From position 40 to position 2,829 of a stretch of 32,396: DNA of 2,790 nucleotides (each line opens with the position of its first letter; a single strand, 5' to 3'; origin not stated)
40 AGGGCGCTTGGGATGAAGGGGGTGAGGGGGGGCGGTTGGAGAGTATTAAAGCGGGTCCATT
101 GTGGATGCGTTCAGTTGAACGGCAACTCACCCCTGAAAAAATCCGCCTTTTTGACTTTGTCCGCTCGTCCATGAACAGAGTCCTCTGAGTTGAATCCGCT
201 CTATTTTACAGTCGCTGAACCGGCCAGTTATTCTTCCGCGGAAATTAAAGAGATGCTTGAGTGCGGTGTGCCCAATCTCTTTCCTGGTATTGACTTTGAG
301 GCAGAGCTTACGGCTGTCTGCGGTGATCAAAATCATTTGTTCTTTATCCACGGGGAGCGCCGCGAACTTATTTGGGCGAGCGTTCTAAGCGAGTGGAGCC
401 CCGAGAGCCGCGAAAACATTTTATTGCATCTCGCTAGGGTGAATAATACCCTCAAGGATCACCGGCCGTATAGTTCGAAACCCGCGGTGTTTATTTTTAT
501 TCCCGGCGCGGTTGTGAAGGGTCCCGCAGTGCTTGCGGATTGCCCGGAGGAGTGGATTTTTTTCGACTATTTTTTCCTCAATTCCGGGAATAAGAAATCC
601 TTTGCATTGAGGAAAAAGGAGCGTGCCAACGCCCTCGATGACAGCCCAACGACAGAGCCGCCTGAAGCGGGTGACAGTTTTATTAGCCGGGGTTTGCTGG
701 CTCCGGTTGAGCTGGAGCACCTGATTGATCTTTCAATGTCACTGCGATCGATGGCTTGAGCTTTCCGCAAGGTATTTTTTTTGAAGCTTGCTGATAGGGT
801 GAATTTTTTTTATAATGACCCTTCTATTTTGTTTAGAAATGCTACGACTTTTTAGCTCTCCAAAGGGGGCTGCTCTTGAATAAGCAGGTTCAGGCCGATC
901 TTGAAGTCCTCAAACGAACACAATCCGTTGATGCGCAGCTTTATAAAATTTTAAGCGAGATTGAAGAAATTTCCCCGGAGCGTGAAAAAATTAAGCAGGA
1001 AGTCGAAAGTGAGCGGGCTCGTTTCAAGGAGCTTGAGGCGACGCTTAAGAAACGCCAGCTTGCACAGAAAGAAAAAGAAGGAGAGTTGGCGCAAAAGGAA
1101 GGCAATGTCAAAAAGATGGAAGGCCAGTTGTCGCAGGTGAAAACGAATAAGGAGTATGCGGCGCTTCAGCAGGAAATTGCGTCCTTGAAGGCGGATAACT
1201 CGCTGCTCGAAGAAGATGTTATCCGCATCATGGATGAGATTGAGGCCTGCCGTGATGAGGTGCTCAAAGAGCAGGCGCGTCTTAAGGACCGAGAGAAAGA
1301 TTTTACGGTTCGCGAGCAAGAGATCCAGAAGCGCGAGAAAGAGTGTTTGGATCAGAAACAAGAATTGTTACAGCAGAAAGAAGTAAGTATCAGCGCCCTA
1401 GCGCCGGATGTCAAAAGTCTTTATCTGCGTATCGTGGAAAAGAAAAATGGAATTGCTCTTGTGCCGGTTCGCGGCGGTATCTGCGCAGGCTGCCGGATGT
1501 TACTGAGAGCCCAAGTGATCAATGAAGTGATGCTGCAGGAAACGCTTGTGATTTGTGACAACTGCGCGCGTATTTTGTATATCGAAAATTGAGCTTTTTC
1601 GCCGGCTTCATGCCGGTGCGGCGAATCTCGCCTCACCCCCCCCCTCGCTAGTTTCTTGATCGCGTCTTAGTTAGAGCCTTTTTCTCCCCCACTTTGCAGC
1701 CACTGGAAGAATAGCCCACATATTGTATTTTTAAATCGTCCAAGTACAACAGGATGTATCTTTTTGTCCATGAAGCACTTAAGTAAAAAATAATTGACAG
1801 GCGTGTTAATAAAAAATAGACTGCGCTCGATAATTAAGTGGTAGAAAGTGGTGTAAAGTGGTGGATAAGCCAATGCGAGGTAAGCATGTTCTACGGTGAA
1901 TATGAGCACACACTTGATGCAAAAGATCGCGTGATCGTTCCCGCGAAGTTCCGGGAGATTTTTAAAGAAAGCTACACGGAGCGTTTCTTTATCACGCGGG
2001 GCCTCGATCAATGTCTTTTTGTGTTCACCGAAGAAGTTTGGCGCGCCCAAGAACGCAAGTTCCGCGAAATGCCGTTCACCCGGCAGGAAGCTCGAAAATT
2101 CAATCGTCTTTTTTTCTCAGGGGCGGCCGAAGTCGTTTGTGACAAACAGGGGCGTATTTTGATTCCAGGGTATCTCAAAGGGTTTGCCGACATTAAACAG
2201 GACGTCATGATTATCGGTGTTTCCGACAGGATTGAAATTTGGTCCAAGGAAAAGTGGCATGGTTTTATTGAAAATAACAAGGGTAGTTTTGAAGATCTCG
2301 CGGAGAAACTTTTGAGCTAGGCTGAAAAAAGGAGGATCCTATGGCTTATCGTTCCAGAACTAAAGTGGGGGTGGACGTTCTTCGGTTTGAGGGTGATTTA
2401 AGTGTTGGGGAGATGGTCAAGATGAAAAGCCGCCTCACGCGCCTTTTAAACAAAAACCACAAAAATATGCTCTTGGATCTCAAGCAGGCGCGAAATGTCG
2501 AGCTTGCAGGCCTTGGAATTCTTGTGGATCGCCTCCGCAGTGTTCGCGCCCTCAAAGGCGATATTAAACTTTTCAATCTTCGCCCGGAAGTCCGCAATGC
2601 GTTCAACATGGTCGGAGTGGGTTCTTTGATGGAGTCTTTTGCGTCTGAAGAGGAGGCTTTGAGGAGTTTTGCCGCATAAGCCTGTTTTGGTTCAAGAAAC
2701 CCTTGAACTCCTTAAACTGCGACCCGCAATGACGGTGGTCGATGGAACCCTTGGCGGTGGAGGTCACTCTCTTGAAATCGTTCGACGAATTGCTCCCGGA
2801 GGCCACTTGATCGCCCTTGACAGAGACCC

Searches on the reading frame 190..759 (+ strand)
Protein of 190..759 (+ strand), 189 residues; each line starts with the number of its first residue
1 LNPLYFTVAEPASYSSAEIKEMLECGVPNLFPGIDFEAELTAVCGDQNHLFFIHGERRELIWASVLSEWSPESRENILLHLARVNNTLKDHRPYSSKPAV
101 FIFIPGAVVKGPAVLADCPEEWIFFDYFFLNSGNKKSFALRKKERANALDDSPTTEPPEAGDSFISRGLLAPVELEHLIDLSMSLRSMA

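Call 26: search_protein_families(library=pfam, proteins=[window:190-759:+], max_evalue=0.001)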
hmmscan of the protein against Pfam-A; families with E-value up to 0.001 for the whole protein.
window:190-759:+ (189 aa): 0 families

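Call 72: search_protein_families(library=pfam, proteins=[window:190-759:+], max_evalue=1)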
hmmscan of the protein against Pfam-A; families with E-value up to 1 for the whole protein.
window:190-759:+ (189 aa): 1 family
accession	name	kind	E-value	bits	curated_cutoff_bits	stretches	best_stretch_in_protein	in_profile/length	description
PF16931.10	Phage_holin_8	-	0.061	13.9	26.4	1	9-46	2-38/121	Putative phage holin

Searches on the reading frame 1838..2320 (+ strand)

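Call 26: search_protein_families(library=pfam, proteins=[window:1838-2320:+], max_evalue=0.001)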
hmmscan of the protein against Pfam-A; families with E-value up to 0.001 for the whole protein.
window:1838-2320:+ (160 aa): 1 family
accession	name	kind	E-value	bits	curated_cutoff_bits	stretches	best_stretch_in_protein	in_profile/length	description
PF02381.23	MraZ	-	1.6e-37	127.7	23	2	17-90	1-71/72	MraZ protein, putative antitoxin-like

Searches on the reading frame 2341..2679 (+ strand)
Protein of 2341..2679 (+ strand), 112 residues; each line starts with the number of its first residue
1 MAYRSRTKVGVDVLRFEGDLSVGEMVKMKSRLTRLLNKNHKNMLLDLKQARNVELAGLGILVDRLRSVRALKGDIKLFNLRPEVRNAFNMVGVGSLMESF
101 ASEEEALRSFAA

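Call 26: search_protein_families(library=pfam, proteins=[window:2341-2679:+], max_evalue=0.001)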
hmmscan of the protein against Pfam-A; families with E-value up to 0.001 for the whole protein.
window:2341-2679:+ (112 aa): 2 families
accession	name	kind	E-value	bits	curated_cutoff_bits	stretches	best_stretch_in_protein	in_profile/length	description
PF01740.26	STAS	-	1.6e-13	50.8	22.6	1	8-106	7-106/106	STAS domain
PF13466.11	STAS_2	-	9.2e-05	23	29.2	1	14-93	1-79/80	STAS domain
